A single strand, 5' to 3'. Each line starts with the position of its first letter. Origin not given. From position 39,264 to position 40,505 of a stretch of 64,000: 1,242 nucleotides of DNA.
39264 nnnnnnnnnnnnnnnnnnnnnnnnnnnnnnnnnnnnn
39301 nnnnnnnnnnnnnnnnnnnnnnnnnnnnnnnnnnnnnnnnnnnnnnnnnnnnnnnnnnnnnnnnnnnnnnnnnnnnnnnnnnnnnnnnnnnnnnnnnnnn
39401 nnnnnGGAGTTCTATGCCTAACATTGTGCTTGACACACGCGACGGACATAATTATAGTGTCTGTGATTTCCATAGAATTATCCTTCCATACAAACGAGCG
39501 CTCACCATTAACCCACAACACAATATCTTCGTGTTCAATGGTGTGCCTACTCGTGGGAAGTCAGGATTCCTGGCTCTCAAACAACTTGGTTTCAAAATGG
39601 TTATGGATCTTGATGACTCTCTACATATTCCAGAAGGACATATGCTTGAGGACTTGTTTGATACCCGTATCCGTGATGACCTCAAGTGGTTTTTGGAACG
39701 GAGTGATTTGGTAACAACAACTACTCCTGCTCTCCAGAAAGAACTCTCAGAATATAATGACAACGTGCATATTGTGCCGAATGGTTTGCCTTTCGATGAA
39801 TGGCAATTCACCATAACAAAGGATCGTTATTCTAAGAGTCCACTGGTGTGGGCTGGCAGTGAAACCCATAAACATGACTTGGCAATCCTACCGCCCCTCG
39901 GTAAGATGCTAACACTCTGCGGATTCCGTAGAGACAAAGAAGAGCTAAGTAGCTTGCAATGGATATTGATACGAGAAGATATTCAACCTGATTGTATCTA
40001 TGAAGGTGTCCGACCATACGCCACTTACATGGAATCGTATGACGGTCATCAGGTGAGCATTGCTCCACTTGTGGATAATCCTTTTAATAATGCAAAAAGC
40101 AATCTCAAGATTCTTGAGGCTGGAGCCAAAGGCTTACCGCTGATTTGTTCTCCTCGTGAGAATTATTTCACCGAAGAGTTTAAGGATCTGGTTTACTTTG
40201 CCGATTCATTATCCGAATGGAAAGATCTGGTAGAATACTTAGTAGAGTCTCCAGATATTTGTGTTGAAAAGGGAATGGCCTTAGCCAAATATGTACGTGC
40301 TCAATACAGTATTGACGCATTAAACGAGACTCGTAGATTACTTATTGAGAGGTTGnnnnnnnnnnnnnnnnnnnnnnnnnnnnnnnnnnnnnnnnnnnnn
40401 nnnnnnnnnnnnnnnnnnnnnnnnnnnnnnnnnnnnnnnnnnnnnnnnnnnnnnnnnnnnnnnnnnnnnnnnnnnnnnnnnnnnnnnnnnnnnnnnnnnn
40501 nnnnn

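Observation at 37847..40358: Three consecutive putative sugar transferases, two of them GT-B paralogs, directly upstream of the replisome genes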

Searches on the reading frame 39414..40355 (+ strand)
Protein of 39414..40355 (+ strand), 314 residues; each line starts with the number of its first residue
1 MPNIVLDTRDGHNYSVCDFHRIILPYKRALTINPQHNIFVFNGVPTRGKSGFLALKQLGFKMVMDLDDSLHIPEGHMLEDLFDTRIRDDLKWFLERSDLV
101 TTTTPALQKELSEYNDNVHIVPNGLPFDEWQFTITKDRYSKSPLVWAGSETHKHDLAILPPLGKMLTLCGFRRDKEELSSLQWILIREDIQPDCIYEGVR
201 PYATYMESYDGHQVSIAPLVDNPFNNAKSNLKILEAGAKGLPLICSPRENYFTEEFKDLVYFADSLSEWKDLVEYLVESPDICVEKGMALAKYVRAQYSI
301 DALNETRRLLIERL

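Call 3: search_protein_families(library=pfam, proteins=[window:39414-40355:+], max_evalue=1)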
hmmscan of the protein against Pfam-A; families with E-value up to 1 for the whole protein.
window:39414-40355:+ (314 aa): 5 families
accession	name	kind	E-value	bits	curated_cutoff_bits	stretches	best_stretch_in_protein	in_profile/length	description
PF13524.12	Glyco_trans_1_2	-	1.9e-05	25.1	25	1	196-301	31-136/144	Glycosyl transferase-like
PF13439.12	Glyco_transf_4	-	0.00023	21.7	28.5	1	81-125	118-166/170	Glycosyltransferase Family 4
PF15091.11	DUF4554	-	0.0037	16.8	27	1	228-290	127-185/458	Domain of unknown function (DUF4554)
PF13579.12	Glyco_trans_4_4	-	0.019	15.8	29.7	1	43-124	79-158/158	Glycosyl transferase 4-like domain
PF13692.12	Glyco_trans_1_4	-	0.03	15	27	1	180-249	48-109/142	Glycosyl transferases group 1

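Call 4: search_protein_families(library=phrogs, proteins=[window:39414-40355:+], max_evalue=0.1)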
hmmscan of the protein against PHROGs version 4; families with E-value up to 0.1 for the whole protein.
window:39414-40355:+ (314 aa): 1 family
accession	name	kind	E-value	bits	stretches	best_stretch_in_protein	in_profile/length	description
phrog_7162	-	moron, auxiliary metabolic gene and host takeover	1.5e-134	449.1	1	1-314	1-308/309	glycosyltransferase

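Call 18: search_solved_structures(query=window:39414-40355:+, max_evalue=10)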
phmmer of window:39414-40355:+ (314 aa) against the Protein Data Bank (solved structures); distinct sequences matched with E-value up to 10: 1.
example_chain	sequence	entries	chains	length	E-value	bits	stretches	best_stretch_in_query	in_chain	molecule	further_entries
1wg4_A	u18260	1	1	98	0.87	11.7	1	255-306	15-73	HYPOTHETICAL PROTEIN (RIKEN cDNA 6030486K23)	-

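Call 19: search_protein_families(library=ncbifam, proteins=[window:39414-40355:+], max_evalue=0.1)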
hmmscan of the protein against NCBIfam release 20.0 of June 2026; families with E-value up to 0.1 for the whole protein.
window:39414-40355:+ (314 aa): 0 families

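Call 20: find_homologous_proteins(query=window:39414-40355:+, max_evalue=0.001)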
Query window:39414-40355:+ (314 aa): 50 proteins with E <= 0.001 among 779 candidates.
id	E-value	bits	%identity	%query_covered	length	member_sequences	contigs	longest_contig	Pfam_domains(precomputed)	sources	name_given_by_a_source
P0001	1.7e-205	699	95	100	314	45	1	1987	PF13524.13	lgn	-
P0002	1.1e-192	657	90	100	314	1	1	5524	PF13524.13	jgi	-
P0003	2.8e-181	620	84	100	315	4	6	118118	PF13524.13,PF13439.13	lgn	-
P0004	1.5e-180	617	83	100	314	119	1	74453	PF13524.13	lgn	-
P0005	6.4e-166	569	77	100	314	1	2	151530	PF13524.13,PF13439.13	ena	-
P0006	1.4e-165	568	76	99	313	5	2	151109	PF13524.13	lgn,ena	-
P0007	5.9e-164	563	75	100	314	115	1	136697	-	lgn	-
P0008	1.6e-158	545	73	100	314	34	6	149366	PF13524.13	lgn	-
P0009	3.2e-151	521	68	99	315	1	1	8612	PF13524.13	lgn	-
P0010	3.4e-148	511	68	100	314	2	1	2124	PF13524.13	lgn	-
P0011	7.0e-126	438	62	100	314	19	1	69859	PF13524.13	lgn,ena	-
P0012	7.0e-116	405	58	97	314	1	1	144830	PF13524.13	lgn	-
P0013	1.5e-112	394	58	97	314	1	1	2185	PF13524.13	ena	-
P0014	6.1e-105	369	93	54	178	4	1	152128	-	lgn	-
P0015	4.2e-101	356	53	100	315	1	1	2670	-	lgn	-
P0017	1.1e-95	338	50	98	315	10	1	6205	PF13524.13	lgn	-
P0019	4.6e-92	326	47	100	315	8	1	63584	PF13524.13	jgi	-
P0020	5.6e-84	300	46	97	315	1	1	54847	PF13524.13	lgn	-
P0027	4.3e-60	221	39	96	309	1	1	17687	PF13524.13,PF13692.13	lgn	-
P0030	5.1e-59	218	38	99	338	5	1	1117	PF13524.13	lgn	-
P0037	5.4e-50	188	38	98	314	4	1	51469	PF13524.13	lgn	-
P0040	2.2e-41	160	33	93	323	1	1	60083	PF13524.13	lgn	-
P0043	1.1e-20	92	28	81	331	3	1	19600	-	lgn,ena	-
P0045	1.4e-18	85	28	83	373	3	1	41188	PF13524.13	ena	-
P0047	1.5e-11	62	28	69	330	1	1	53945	-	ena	-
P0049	1.9e-11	62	26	78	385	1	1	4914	PF00534.27,PF13524.13,PF13692.13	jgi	jgi:glycosyltransferase involved in cell wall biosynthesis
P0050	6.4e-8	50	24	69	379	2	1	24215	PF00534.27,PF13524.13,PF13692.13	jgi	jgi:glycosyltransferase involved in cell wall biosynthesis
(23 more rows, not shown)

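Call 33: predict_structure(alignment_id=A1)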
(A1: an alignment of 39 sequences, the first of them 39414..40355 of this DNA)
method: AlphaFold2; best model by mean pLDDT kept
length: 314 residues; sequences in the alignment: 39
mean_pLDDT: 94.7   pTM: 0.92
mean pLDDT of the five models: 94.7, 94.5, 94.0, 92.8, 92.4
residues with pLDDT >= 90: 276; 70-90: 36; 50-70: 2; < 50: 0
segments of 3 or more residues with pLDDT < 50: none
pLDDT, mean of each block of 10 residues (from residue 1): 87 83 90 96 95 98 96 90 91 98 96 98 96 97 97 95 97 90 96 95 93 98 93 98 95 93 97 98 98 97 96 96
secondary structure, 60 per line:
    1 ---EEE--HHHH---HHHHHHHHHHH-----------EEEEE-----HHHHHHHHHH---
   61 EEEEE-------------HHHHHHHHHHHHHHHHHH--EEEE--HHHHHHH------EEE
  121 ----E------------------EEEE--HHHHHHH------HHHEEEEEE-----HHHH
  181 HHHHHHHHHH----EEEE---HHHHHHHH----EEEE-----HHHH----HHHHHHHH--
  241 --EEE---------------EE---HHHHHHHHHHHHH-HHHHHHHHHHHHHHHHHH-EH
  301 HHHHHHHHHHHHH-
elements in order: E4-6 H9-12 H16-26 E38-42 H48-57 E61-65 H79-96 E99-102 H105-111 E118-120 E144-147 H150-156 E166-171 H177-190 E195-198 H202-209 E214-217 H223-226 H231-238 E243-245 H266-278 H280-297 H300-313

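Call 51: find_encoding_contigs(protein=P0045, flank=10000, max_places=2)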
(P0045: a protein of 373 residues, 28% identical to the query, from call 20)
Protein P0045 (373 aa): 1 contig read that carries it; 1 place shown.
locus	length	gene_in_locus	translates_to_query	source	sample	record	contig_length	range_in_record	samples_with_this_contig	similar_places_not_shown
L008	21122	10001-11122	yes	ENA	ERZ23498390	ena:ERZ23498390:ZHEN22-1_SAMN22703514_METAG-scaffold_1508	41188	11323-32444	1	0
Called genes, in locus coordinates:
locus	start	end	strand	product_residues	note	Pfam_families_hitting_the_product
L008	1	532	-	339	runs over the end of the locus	-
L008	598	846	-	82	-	-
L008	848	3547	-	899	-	PF03167:UDG, PF01612:DNA_pol_A_exo1, PF00476:DNA_pol_A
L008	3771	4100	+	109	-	-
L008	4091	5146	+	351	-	-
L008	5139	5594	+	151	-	-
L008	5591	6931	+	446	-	PF03796:DnaB_C, PF06745:ATPase (weak)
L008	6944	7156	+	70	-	-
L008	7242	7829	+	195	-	PF04542:Sigma70_r2 (weak)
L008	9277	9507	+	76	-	-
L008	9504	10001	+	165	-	-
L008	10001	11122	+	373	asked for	PF13524:Glyco_trans_1_2 (weak)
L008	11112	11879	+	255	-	PF00535:Glycos_transf_2, PF10111:Glyco_tranf_2_2 (faint)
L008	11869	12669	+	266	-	-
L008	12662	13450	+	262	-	-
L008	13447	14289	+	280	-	PF13524:Glyco_trans_1_2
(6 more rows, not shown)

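Call 52: find_encoding_contigs(protein=P0047, flank=10000, max_places=2)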
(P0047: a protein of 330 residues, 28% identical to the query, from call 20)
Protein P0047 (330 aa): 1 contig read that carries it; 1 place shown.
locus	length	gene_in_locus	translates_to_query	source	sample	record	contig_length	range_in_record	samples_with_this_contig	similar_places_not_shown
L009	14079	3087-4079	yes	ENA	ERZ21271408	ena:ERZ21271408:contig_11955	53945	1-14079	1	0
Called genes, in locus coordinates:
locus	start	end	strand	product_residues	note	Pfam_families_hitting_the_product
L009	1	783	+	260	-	?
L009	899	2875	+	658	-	PF00535:Glycos_transf_2, PF13641:Glyco_tranf_2_3 (weak), PF13439:Glyco_transf_4, PF13579:Glyco_trans_4_4, PF00534:Glycos_transf_1, PF13692:Glyco_trans_1_4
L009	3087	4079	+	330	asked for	-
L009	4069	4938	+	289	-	PF05711:TylF, PF13578:Methyltransf_24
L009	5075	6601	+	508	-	PF01522:Polysacc_deac_1 (weak), PF01209:Ubie_methyltran (weak), PF02353:CMAS, PF13489:Methyltransf_23, PF08241:Methyltransf_11, PF08242:Methyltransf_12, PF13649:Methyltransf_25, PF13847:Methyltransf_31 (weak)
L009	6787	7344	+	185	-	-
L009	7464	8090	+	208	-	PF04337:DUF480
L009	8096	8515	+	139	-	PF00472:RF-1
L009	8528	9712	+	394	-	PF01070:FMN_dh, PF03060:NMO (weak), PF00478:IMPDH (weak)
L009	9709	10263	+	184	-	PF07298:NnrU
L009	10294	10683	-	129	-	PF12796:Ank_2, PF13637:Ank_4 (faint), PF00023:Ank (faint), PF13857:Ank_5 (weak)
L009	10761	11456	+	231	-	PF01694:Rhomboid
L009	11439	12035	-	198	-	PF01557:FAA_hydrolase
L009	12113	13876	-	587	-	PF20423:AceK_regulatory, PF06315:AceK_kinase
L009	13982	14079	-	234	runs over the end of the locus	-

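Call 64: search_solved_structures(query=A1, max_evalue=10, show_alignments=2)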
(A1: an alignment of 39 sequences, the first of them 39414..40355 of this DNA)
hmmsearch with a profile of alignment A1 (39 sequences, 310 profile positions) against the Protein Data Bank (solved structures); distinct sequences matched with E-value up to 10: 16.
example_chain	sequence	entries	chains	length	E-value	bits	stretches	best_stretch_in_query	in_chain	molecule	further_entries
7mcd_A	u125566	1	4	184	6.4e-08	35.4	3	29-60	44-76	AI-designed TIM-barrel F15C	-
2xa2_A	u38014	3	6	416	0.0043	19.6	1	230-310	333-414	TREHALOSE-SYNTHASE TRET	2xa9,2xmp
2x6q_A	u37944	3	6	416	0.0044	19.5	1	230-310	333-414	TREHALOSE-SYNTHASE TRET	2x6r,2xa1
4x7m_A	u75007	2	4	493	0.0059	19.1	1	227-308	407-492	TarM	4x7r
4x6l_A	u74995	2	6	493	0.0059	19.1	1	227-308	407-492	TarM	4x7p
4wac_A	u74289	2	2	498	0.006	19.1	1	227-308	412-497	Glycosyl transferase, group 1 family protein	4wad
5i45_A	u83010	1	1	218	0.0062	19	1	229-309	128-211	Glycosyl transferases group 1 family protein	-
3c4q_A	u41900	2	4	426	0.05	16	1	226-292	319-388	Predicted glycosyltransferases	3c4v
3c48_A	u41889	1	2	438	0.054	15.9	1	226-292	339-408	Predicted glycosyltransferases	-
6kih_A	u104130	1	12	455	0.061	15.8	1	142-308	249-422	Tll1590 protein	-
2jjm_A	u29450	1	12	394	0.081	15.4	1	228-307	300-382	GLYCOSYL TRANSFERASE, GROUP 1 FAMILY PROTEIN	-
3mbo_A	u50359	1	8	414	0.096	15.1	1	228-307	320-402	Glycosyltransferase, group 1 family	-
5yl9_A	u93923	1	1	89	0.12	14.8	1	70-127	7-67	Spike glycoprotein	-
6zj4_AAA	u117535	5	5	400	0.23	13.9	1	261-302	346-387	Trehalose phosphorylase/synthase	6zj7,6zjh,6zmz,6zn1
2zyz_A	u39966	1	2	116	0.24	13.8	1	44-87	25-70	Putative uncharacterized protein PAE0789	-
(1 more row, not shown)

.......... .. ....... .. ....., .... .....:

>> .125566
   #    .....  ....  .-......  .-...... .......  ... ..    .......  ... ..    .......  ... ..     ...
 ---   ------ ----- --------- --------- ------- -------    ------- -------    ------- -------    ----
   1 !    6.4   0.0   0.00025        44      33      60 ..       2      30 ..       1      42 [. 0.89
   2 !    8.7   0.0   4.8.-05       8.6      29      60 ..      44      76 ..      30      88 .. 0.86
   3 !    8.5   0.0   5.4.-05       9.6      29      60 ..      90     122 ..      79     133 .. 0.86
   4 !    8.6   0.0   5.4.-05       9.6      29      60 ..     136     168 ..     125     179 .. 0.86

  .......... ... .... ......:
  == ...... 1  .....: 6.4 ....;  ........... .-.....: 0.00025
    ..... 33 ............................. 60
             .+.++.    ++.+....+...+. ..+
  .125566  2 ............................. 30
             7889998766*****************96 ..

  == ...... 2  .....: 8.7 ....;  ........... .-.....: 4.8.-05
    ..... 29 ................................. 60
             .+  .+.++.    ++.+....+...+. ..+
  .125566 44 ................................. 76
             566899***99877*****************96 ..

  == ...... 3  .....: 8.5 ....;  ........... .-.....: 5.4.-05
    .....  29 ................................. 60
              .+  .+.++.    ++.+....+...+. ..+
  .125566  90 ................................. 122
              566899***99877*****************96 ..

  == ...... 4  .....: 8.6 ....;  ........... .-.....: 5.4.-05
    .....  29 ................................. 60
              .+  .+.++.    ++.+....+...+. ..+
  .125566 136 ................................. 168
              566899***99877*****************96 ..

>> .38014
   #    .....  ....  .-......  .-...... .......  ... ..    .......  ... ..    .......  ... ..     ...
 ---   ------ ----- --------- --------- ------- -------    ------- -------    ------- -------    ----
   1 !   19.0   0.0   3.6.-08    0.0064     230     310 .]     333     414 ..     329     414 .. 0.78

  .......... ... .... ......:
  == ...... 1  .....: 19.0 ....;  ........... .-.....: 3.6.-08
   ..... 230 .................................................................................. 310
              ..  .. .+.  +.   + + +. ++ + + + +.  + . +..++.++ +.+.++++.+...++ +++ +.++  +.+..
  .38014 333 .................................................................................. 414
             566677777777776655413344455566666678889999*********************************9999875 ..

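Call 70: find_encoding_contigs(protein=P0040, flank=10000, max_places=2)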
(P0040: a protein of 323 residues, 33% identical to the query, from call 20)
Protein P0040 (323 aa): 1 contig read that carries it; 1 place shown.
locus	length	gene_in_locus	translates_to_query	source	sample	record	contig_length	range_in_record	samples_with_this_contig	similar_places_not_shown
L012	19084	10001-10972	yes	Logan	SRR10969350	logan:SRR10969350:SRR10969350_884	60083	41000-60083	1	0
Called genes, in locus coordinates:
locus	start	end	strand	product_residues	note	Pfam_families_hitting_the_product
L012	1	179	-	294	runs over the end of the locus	PF01068:DNA_ligase_A_M, PF14743:DNA_ligase_OB_2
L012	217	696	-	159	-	-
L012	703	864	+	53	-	-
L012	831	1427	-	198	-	-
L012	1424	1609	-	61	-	-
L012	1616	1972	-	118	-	-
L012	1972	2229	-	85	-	-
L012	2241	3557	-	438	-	PF13481:AAA_25, PF03796:DnaB_C (weak)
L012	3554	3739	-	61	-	-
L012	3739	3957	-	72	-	-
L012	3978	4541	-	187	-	PF13155:Toprim_2 (weak)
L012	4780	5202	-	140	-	-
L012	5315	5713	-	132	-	-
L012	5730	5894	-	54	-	-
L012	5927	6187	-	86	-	-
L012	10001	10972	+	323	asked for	PF13524:Glyco_trans_1_2 (weak)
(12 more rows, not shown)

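Call 71: find_encoding_contigs(protein=P0019, flank=10000, max_places=2)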
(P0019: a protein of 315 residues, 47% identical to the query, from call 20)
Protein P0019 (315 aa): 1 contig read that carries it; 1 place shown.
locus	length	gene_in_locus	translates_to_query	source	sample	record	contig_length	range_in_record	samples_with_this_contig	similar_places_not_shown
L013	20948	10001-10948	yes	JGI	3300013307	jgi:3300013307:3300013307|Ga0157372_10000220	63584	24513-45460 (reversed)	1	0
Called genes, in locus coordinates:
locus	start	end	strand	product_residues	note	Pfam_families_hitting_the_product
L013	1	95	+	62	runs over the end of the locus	-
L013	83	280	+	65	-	-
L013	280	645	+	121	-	-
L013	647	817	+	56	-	-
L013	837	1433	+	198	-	-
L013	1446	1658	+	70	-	-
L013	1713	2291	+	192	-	PF10263:SprT-like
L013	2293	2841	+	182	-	-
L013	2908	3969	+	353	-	PF05816:TelA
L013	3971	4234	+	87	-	-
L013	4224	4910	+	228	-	-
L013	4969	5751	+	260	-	PF10138:vWA-TerF-like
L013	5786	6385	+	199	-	PF02342:TerD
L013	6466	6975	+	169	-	PF07486:Hydrolase_2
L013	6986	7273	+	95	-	-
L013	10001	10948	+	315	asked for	PF13524:Glyco_trans_1_2 (weak)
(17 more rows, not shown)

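Call 94: find_encoding_contigs(protein=P0043, flank=10000, max_places=2)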
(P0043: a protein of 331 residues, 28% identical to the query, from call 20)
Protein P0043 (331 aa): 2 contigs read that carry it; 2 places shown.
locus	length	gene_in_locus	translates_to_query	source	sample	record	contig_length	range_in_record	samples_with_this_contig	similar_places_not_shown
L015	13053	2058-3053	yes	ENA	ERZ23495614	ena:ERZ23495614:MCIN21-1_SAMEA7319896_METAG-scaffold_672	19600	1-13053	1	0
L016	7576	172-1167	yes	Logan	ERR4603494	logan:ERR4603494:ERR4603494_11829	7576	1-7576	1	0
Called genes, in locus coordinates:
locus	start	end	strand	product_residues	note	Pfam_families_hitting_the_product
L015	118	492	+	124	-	PF22105:DUF6943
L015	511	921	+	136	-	-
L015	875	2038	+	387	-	PF04466:Terminase_3, PF17288:Terminase_3C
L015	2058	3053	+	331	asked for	-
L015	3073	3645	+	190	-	-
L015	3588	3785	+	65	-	-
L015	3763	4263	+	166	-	-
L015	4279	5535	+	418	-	-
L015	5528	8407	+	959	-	-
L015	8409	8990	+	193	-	-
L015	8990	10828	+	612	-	-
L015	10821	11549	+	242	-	PF14550:Peptidase_S78_2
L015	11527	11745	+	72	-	-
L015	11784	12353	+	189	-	-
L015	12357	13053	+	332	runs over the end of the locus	-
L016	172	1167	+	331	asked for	-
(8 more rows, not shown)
